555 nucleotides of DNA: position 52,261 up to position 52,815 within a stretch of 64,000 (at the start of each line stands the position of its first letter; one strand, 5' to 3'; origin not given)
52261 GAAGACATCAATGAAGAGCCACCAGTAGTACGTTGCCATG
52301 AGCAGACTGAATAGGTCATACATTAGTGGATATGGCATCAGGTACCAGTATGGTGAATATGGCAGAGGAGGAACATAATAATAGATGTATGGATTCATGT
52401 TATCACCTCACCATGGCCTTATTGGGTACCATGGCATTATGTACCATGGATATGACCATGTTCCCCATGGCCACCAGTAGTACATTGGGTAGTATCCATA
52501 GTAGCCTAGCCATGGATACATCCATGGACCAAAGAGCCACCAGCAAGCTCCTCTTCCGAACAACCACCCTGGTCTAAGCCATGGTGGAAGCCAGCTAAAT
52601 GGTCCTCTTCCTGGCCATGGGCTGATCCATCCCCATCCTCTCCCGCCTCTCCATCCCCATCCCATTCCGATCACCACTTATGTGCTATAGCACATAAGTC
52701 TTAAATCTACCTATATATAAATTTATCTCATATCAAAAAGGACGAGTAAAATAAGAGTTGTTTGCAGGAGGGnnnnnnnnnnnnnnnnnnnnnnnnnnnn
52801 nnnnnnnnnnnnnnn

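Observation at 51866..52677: Three consecutive Trp/Tyr/Pro-rich micro-ORFs on a CCATGG repeat cluster, with an in-frame TGA between the first two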

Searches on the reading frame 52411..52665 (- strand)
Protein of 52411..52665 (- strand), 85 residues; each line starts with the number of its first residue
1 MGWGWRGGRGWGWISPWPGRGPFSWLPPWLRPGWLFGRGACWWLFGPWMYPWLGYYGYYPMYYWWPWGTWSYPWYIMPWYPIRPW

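Call 7: search_protein_families(library=pfam, max_evalue=1, proteins=[window:52411-52665:-])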
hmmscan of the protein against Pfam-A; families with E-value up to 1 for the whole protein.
seq(85 aa): 0 families

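Call 8: find_homologous_proteins(query=window:52411-52665:-, max_evalue=0.01)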
Query seq(85 aa) (85 aa): 128 proteins with E <= 0.01 among 138 candidates; the best 120 are listed.
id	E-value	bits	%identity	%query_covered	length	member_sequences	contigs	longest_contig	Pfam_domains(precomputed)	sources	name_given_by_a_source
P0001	8.9e-48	180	100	100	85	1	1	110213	-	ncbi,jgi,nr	ncbi:MAG: hypothetical protein DRN15_02040 [Thermoprotei archaeon]|nr:MAG: hypothetical protein DRN1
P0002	1.6e-16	79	74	45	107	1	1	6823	PF17253.8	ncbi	-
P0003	4.8e-16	77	68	64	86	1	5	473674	-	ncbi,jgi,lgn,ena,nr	ncbi:MAG TPA: hypothetical protein ENF53_02775 [Thermoprotei archaeon]|nr:hypothetical protein [Ther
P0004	5.0e-16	77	80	35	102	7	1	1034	PF17253.8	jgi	jgi:hypothetical protein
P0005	7.5e-16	76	71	40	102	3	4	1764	PF17253.8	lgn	-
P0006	9.1e-15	73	73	55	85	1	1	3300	-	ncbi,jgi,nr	ncbi:hypothetical protein DRN86_04800 [Candidatus Geothermarchaeota archaeon]|nr:MAG: hypothetical p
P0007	1.3e-14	72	77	36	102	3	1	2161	PF17253.8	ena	-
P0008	1.9e-14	72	64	85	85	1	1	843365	-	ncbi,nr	ncbi:MAG: hypothetical protein NDF55_01070 [archaeon GB-1867-005]|nr:hypothetical protein [Candidatu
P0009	1.9e-14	72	83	46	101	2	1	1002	-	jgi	-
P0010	2.2e-14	72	77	55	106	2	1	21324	PF17253.8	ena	-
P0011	3.2e-14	71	66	62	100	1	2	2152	PF17253.8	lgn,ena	-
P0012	4.2e-14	71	89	42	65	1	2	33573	-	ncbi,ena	-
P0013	7.4e-14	70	71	56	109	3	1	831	-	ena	-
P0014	9.3e-14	70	62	81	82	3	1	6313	-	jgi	-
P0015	1.5e-13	69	77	36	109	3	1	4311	-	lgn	-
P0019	3.5e-13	68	71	40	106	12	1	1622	PF17253.8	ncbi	-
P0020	3.5e-13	68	63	71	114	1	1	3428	-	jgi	-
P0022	6.7e-13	67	73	53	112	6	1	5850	PF17253.8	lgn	-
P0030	1.4e-12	66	57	81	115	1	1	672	PF17253.8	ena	-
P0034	3.9e-12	64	91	38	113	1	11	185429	-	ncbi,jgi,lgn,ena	-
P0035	4.9e-12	64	74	54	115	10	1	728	PF17253.8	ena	-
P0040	1.2e-11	63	77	55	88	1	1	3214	PF17253.8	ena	-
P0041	1.3e-11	63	58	73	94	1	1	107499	PF17253.8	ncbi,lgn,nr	ncbi:MAG: DUF5320 family protein [Thermoplasmatales archaeon]|nr:DUF5320 family protein [Thermoplasm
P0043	2.0e-11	62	80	54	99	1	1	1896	PF17253.8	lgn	-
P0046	2.6e-11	62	67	53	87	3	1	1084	PF17253.8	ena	-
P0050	3.0e-11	62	69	58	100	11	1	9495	PF17253.8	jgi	-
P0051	3.0e-11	62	79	46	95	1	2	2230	PF17253.8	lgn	-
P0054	4.7e-11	61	90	36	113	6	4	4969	PF17253.8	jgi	-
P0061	1.1e-10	60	97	38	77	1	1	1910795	-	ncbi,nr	ncbi:hypothetical protein J4526_07335 [Desulfurococcaceae archaeon MEX13E-LK6-19]|nr:hypothetical pr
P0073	3.4e-10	58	91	38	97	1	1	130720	PF17253.8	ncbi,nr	ncbi:MAG: DUF5320 domain-containing protein [Thermoplasmatales archaeon]|nr:DUF5320 domain-containin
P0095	4.8e-9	54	84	44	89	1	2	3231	PF17253.8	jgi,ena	-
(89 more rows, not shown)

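Call 12: find_encoding_contigs(protein=P0003, flank=5000, max_places=2)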
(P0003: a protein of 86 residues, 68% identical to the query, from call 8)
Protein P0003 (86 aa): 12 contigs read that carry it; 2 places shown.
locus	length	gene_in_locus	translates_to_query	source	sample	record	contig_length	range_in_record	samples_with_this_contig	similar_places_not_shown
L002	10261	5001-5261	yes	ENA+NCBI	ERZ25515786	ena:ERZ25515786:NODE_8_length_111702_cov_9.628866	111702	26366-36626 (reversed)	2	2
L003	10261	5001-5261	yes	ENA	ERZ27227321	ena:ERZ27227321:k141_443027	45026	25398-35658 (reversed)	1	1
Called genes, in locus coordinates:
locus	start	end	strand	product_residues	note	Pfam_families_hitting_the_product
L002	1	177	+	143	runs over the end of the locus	PF27217:AF_0155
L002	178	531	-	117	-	-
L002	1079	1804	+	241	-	PF12850:Metallophos_2 (weak)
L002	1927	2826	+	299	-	PF00294:PfkB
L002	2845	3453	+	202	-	PF00881:Nitroreductase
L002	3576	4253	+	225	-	PF01487:DHquinase_I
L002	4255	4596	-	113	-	PF02001:DUF134, PF08281:Sigma70_r4_2 (weak), PF04545:Sigma70_r4 (weak)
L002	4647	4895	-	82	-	-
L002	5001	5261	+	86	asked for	-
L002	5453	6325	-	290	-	PF01656:CbiA, PF09140:MipZ (weak), PF10609:ParA, PF13614:AAA_31, PF00037:Fer4 (weak), PF13237:Fer4_10 (weak), PF14697:Fer4_21, PF13187:Fer4_9, +10 more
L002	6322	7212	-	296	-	PF01656:CbiA, PF10609:ParA, PF12797:Fer4_2 (weak), PF00037:Fer4, PF12837:Fer4_6 (weak), PF12838:Fer4_7, PF13237:Fer4_10, PF14697:Fer4_21, +3 more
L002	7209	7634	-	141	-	PF02579:Nitro_FeMo-Co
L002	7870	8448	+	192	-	-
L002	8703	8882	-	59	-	-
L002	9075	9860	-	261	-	-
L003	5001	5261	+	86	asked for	-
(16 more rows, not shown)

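Call 13: find_encoding_contigs(protein=P0008, flank=5000, max_places=2)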
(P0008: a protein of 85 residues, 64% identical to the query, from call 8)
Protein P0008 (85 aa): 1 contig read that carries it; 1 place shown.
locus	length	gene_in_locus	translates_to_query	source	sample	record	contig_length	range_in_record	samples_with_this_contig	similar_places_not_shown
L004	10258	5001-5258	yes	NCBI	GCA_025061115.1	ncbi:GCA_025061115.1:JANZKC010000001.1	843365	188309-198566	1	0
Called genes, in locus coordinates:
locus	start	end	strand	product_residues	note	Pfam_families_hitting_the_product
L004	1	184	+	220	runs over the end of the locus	-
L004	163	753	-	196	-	-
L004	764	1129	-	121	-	-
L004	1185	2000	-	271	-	PF04055:Radical_SAM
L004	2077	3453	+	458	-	PF04894:Nre_N, PF04895:Nre_C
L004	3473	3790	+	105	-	PF21476:PF0610-like_N, PF23470:Zn_ribbon_PF0610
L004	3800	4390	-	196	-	-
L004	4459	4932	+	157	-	PF09512:ThiW, PF12822:ECF_trnsprt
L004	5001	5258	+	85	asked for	-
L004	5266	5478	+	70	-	-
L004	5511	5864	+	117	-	-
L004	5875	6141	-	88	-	PF12961:DUF3850, PF04266:ASCH (weak)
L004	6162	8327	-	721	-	PF02359:CDC48_N, PF02933:CDC48_2, PF05496:RuvB_N, PF00004:AAA, PF07724:AAA_2 (weak), PF17862:AAA_lid_3, PF00004:AAA, PF17862:AAA_lid_3, +23 more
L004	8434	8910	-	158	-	PF09973:DUF2208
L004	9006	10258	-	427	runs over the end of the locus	PF01507:PAPS_reduct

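Call 14: find_encoding_contigs(protein=P0061, flank=5000, max_places=2)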
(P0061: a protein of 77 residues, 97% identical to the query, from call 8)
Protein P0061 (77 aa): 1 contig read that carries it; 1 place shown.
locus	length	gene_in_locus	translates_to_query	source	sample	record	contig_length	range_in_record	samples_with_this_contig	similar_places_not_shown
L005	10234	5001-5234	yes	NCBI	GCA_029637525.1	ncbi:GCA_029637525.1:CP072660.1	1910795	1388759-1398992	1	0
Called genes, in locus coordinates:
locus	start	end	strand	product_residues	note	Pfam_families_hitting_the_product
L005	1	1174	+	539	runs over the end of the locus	PF00496:SBP_bac_5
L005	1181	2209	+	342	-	PF19300:BPD_transp_1_N, PF00528:BPD_transp_1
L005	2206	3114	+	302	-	PF12911:OppC_N (weak), PF00528:BPD_transp_1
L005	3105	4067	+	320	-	PF00005:ABC_tran, PF02463:SMC_N, PF13304:AAA_21, PF08352:oligo_HPY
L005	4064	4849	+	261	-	PF00005:ABC_tran, PF13304:AAA_21 (faint), PF08352:oligo_HPY (weak)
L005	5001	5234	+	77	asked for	-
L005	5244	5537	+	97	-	-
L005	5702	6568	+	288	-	PF12838:Fer4_7 (faint), PF12797:Fer4_2 (faint), PF12800:Fer4_4 (faint), PF12837:Fer4_6 (faint), PF13187:Fer4_9 (weak), PF13237:Fer4_10 (faint), PF14697:Fer4_21 (weak), PF00037:Fer4 (weak), +1 more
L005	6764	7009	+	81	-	-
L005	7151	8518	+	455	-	PF03796:DnaB_C (weak), PF06745:ATPase, PF07088:GvpD_P-loop (faint), PF13481:AAA_25 (weak)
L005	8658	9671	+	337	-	PF00753:Lactamase_B, PF23023:Anti-Pycsar_Apyc1 (weak), PF12706:Lactamase_B_2 (weak)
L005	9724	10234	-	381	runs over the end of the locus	PF04041:Glyco_hydro_130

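Call 21: find_related_loci(query=A1, collection=genome_contigs, flank=4000)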
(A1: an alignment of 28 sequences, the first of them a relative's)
Query A1 (85 aa) in genome_contigs; peptide patterns used: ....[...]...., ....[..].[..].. (x = any residue, [..] = any of these).
359 stretches matched a pattern; 302 encode a relative of the query (tblastn E <= 1e-3); the best 80 are kept; 80 distinct loci.
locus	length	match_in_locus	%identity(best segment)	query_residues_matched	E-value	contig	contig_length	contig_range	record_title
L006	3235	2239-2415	63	11-75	4e-17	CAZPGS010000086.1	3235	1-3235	MAG TPA_asm: uncultured Nitrososphaerota archaeon isolate SRP104967_co1_46 genome assembly, contig: NODE_9453_length_323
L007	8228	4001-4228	57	1-79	5e-17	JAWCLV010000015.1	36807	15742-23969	MAG: Candidatus Bathyarchaeia archaeon isolate JZ-2_201705_bins_236 JZ-2_201705_bins_236_scaffold_15, whole genome shotg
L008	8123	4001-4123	83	8-48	5e-17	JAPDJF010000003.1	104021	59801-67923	MAG: Hadesarchaea archaeon isolate S4B3_HD70 c_000000000077, whole genome shotgun sequence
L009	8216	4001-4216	64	14-85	1e-16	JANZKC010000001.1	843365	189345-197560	MAG: Candidatus Culexmicrobium cathedralense isolate GB-1867-005 Ga0190363_1000001, whole genome shotgun sequence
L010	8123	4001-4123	80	14-52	1e-16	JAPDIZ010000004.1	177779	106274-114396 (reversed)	MAG: Candidatus Bathyarchaeota archaeon isolate S4B2_HD70 c_000000000030, whole genome shotgun sequence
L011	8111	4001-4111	89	16-52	2e-16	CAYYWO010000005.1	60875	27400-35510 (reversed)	MAG TPA_asm: Candidatus Hadarchaeota archaeon isolate binchicken_co409_107 genome assembly, contig: NODE_14_length_60875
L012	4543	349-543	56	5-82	3e-16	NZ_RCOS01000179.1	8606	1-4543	Candidatus Methanodesulfokora washburnensis strain MDKW Ga0080004_1137899, whole genome shotgun sequence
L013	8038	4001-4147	73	8-58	4e-16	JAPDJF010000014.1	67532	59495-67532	MAG: Hadesarchaea archaeon isolate S4B3_HD70 c_000000000156, whole genome shotgun sequence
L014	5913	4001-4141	77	15-55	4e-16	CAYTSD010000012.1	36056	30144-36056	MAG TPA_asm: uncultured Nitrososphaeria archaeon isolate binchicken_co80_166 genome assembly, contig: NODE_182_length_36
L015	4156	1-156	66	17-75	7e-16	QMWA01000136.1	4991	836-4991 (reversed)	MAG: Thermoproteota archaeon isolate B14_G2 B14_Guay2_scaffold_11654, whole genome shotgun sequence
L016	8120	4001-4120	75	9-48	7e-16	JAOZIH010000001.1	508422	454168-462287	MAG: Candidatus Bathyarchaeota archaeon isolate SQ NODE_6, whole genome shotgun sequence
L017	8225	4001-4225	46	8-82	6e-16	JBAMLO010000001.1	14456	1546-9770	MAG: Nitrososphaera sp. isolate MAG7 ExploCarb_3808S_S2_1055_length_14456_cov_8, whole genome shotgun sequence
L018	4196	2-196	62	14-81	9e-16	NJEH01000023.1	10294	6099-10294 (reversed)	MAG: Thermofilum sp. ex4484_15 ex4484_15_scaffold_5009_length_10294__count_1064, whole genome shotgun sequence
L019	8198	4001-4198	65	15-81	1e-15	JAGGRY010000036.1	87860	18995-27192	MAG: Thaumarchaeota archaeon isolate AUK008 PB_MANV_008_c_000000000002, whole genome shotgun sequence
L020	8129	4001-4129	79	8-50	1e-15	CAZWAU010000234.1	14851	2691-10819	MAG TPA_asm: uncultured Nitrososphaerota archaeon isolate SRP231805_co4_130 genome assembly, contig: k141_393922, whole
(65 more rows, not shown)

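Call 35: search_protein_families(library=pfam, max_evalue=0.1, proteins=[P0002, P0010, P0041, P0073, P0020, P0034])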
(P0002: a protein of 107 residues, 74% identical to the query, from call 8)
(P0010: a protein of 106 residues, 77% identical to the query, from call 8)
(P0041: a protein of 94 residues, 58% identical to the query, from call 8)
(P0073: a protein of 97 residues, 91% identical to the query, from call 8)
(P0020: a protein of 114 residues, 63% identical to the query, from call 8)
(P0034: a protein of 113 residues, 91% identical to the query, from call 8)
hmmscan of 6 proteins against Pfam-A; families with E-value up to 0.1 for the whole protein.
P0002 (107 aa): 1 family
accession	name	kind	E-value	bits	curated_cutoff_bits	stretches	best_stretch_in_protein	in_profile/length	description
PF17253.7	DUF5320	-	7.8e-06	27.4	27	1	7-98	19-99/99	Family of unknown function (DUF5320)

P0010 (106 aa): 2 families
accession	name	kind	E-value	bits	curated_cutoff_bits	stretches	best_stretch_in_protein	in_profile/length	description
PF17253.7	DUF5320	-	4e-06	28.3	27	1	5-104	17-99/99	Family of unknown function (DUF5320)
PF23991.1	DUF7310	-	0.038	14.9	40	1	77-102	36-61/83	Coiled-coil region of unknown function (DUF7310)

P0041 (94 aa): 3 families
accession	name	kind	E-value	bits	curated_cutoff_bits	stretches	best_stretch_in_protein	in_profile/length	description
PF17253.7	DUF5320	-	7.6e-07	30.7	27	1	26-91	43-99/99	Family of unknown function (DUF5320)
PF12761.13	End3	-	0.067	13.8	25.2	1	61-89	10-38/115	Actin cytoskeleton-regulatory complex protein END3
PF02209.24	VHP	-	0.085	13.3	27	0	58-76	17-35/36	Villin headpiece domain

P0073 (97 aa): 4 families
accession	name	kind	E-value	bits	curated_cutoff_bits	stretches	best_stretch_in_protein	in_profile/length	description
PF17253.7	DUF5320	-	2.4e-07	32.3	27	1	32-94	43-99/99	Family of unknown function (DUF5320)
PF01920.25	Prefoldin_2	-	0.023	15.1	27.6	1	62-95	56-89/106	Prefoldin subunit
PF12329.13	TMF_DNA_bd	-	0.052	14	35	1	66-95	45-74/74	TATA element modulatory factor 1 DNA binding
PF06698.16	DUF1192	-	0.089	13.4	25.5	0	73-92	25-44/58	Protein of unknown function (DUF1192)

P0020 (114 aa): 10 families
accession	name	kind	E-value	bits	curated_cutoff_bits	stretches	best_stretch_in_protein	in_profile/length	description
PF17253.7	DUF5320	-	3.5e-05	25.3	27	1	36-107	37-99/99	Family of unknown function (DUF5320)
PF21037.2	CCDC138_cc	-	0.018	15.5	27.1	1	78-110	19-51/59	Coiled-coil-domain-containing protein 138, coiled-coil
PF13747.11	DUF4164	-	0.024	15.5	27.2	1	77-109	35-67/89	Domain of unknown function (DUF4164)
PF13600.11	DUF4140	-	0.037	14.9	27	1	78-108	62-92/98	N-terminal domain of unknown function (DUF4140)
PF10211.14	Ax_dynein_light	-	0.048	14.1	26.4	1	78-113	123-158/187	Axonemal dynein light chain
PF11180.13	DUF2968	-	0.056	13.4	27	1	80-112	147-179/180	Protein of unknown function (DUF2968)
PF07926.17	TPR_MLP1_2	-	0.057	13.9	36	1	78-109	86-117/129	TPR/MLP1/MLP2-like protein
PF08614.16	ATG16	-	0.059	14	33.7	1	78-111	127-160/200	Autophagy protein 16 (ATG16)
PF04977.20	DivIC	-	0.065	13.5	28.9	1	74-109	17-53/80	Septum formation initiator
PF01920.25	Prefoldin_2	-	0.094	13.1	27.6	0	79-112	60-93/106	Prefoldin subunit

P0034 (113 aa): 1 family
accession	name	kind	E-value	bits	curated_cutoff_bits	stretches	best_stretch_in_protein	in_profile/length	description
PF17253.7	DUF5320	-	0.00059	21.4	27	1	35-105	35-98/99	Family of unknown function (DUF5320)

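Call 46: predict_structure(alignment_id=A3)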
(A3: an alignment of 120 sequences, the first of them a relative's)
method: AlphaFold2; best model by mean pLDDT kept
length: 85 residues; sequences in the alignment: 120
mean_pLDDT: 48.7   pTM: 0.20
mean pLDDT of the five models: 48.7, 48.3, 46.0, 46.0, 41.5
residues with pLDDT >= 90: 0; 70-90: 0; 50-70: 31; < 50: 54
segments of 3 or more residues with pLDDT < 50: 1-17, 47-72, 74-81
pLDDT, mean of each block of 10 residues (from residue 1): 40 47 63 54 51 44 44 44 54
secondary structure, 60 per line:
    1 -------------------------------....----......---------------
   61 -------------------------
elements in order: H32-35 H40-45

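Call 65: search_protein_families(library=ncbifam, max_evalue=1, proteins=[window:52411-52665:-])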
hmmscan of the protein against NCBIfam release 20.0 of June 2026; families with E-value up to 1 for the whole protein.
seq(85 aa): 0 families

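Call 71: search_protein_families(library=pfam, alignment_id=A3, max_evalue=0.001)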
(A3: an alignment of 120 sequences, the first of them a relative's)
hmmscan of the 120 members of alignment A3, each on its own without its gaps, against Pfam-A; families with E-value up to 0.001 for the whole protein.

A. member 1, P0001 (85 aa): 0 families

B. families by the number of members that match (of 120 scanned): 2 families
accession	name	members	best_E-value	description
PF17253.7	DUF5320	35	2.7e-09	Family of unknown function (DUF5320)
PF10224.14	DUF2205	1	0.00048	Short coiled-coil protein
